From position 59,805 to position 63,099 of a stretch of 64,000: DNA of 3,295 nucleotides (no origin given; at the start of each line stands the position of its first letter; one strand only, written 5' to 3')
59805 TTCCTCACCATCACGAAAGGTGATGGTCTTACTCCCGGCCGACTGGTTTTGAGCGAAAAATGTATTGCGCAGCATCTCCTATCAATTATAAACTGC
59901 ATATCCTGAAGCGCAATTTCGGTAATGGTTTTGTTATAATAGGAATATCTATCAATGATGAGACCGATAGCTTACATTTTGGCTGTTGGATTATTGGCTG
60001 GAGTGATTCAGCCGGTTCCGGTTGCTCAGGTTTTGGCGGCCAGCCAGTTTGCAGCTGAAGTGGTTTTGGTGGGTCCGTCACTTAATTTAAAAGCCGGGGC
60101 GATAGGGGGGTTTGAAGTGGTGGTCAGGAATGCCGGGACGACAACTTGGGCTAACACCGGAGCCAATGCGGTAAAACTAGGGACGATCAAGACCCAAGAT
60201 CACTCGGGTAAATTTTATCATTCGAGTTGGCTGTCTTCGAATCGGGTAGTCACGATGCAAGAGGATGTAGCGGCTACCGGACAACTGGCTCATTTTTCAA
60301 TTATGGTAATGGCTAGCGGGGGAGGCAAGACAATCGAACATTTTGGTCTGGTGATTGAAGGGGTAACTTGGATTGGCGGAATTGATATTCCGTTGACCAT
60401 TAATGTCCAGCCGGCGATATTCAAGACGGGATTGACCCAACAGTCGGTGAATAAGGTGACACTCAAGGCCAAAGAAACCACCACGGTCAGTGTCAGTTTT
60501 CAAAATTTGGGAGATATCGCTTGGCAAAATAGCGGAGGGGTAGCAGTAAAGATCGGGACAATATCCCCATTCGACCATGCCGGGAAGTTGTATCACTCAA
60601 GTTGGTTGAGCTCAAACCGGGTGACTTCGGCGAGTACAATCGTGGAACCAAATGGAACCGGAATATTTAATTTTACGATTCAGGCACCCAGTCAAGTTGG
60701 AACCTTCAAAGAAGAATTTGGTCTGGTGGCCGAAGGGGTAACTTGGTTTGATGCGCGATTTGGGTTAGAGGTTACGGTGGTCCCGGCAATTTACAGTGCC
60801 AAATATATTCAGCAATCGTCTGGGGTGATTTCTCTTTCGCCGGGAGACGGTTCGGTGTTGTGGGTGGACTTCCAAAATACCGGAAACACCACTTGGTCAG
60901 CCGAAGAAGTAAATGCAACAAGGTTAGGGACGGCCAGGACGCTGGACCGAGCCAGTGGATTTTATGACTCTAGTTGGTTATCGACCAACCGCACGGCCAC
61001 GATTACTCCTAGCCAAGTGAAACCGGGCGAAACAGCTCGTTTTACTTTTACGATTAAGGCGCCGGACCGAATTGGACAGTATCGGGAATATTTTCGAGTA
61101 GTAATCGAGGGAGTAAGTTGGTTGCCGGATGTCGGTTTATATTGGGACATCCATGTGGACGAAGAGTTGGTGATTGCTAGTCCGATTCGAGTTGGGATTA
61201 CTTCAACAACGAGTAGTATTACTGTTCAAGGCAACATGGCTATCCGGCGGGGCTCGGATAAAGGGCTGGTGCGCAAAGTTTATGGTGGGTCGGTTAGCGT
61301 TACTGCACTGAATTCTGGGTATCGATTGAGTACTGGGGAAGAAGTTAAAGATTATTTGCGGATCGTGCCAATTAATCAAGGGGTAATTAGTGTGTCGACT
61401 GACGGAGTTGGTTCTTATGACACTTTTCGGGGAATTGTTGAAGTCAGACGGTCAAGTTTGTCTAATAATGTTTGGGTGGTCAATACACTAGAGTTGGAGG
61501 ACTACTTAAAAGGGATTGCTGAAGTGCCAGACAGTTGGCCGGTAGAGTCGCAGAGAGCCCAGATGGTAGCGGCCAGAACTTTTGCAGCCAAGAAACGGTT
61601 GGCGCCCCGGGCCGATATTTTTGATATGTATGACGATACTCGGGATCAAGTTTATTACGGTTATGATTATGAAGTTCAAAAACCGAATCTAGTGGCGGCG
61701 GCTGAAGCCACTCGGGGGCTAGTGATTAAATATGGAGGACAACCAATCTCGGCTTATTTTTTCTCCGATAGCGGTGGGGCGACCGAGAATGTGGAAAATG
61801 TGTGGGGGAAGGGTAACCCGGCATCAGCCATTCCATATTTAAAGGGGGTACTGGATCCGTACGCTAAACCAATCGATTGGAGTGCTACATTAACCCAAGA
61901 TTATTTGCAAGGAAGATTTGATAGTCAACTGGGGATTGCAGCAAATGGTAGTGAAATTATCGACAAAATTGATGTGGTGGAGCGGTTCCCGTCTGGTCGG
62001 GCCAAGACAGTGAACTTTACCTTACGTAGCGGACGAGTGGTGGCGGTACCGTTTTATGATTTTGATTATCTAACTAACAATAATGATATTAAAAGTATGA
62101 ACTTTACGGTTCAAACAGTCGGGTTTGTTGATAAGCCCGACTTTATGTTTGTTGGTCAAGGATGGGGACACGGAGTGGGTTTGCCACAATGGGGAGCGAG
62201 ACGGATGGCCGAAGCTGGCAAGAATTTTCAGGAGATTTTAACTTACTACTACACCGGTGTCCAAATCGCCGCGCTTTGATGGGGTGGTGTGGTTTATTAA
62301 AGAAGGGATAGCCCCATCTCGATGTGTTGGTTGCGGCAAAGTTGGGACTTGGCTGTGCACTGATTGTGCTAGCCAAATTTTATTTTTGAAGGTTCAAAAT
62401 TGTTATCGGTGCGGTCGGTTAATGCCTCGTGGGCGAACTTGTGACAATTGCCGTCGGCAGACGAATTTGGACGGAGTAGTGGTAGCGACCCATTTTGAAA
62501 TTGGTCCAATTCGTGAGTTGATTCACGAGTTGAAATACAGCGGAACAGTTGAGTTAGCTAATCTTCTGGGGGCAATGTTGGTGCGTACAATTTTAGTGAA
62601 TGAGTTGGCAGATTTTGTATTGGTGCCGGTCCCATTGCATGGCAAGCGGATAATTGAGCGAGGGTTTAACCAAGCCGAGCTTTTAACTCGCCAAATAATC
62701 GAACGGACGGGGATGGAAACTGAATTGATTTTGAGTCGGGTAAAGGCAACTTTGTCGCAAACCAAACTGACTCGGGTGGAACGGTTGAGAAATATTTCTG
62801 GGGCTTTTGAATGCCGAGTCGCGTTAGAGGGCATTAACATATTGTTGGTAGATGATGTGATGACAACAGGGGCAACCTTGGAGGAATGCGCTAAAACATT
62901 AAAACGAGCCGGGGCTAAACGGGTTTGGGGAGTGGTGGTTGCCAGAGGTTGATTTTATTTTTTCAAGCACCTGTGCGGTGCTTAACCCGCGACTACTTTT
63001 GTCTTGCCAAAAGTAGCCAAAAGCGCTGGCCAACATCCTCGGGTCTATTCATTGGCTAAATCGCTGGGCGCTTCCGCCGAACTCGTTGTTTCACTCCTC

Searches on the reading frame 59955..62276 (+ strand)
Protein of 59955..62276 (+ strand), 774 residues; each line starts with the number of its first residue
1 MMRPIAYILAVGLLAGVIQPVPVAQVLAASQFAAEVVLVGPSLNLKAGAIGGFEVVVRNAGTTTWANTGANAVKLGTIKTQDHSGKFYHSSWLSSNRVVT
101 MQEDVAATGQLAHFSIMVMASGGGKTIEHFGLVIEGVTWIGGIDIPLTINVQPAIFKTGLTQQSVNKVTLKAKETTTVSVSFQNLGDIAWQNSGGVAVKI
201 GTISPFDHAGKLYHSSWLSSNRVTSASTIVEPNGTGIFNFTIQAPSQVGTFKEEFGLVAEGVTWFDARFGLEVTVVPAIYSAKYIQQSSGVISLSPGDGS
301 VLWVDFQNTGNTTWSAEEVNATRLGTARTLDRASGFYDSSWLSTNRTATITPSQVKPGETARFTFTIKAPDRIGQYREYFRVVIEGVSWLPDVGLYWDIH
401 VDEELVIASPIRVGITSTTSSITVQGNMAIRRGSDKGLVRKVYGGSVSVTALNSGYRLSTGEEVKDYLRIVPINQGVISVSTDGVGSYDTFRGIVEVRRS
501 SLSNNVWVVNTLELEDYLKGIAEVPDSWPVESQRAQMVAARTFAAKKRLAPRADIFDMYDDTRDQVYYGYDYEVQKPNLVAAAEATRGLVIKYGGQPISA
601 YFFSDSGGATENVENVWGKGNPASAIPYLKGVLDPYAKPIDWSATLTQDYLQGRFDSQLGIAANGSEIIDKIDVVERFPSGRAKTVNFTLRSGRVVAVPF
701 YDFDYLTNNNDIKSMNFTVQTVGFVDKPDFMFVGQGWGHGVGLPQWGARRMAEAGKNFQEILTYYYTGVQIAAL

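Call 10: search_protein_families(library=pfam, proteins=[window:59955-62276:+], max_evalue=0.01)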
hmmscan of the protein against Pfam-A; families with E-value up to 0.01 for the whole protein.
window:59955-62276:+ (774 aa): 3 families
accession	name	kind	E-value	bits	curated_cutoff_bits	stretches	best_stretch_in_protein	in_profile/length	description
PF08486.15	SpoIID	-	3.7e-17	63.2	23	1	504-593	3-97/97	Stage II sporulation protein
PF16158.11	N_BRCA1_IG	-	4.7e-15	56.5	28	2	306-384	20-92/108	Ig-like domain from next to BRCA1 gene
PF06280.18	fn3_5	-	0.0015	19.7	27.6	0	220-250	56-86/112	Fn3-like domain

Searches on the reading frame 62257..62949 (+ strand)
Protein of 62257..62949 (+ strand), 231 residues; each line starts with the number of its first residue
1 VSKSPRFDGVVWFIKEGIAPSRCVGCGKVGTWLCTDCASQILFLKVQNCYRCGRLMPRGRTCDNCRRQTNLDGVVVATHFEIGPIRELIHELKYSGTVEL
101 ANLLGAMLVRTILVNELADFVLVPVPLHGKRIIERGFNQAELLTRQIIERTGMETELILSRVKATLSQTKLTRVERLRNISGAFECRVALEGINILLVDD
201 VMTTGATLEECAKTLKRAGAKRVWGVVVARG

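Call 10: search_protein_families(library=pfam, proteins=[window:62257-62949:+], max_evalue=0.01)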
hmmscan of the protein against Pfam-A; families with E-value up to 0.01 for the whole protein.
window:62257-62949:+ (231 aa): 2 families
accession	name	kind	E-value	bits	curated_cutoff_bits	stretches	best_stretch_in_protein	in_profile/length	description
PF18912.6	DZR_2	-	1e-07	32.1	27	1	19-66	6-56/56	Double zinc ribbon domain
PF00156.33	Pribosyltran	-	7.3e-07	29.1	26.3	1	190-229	85-124/158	Phosphoribosyl transferase domain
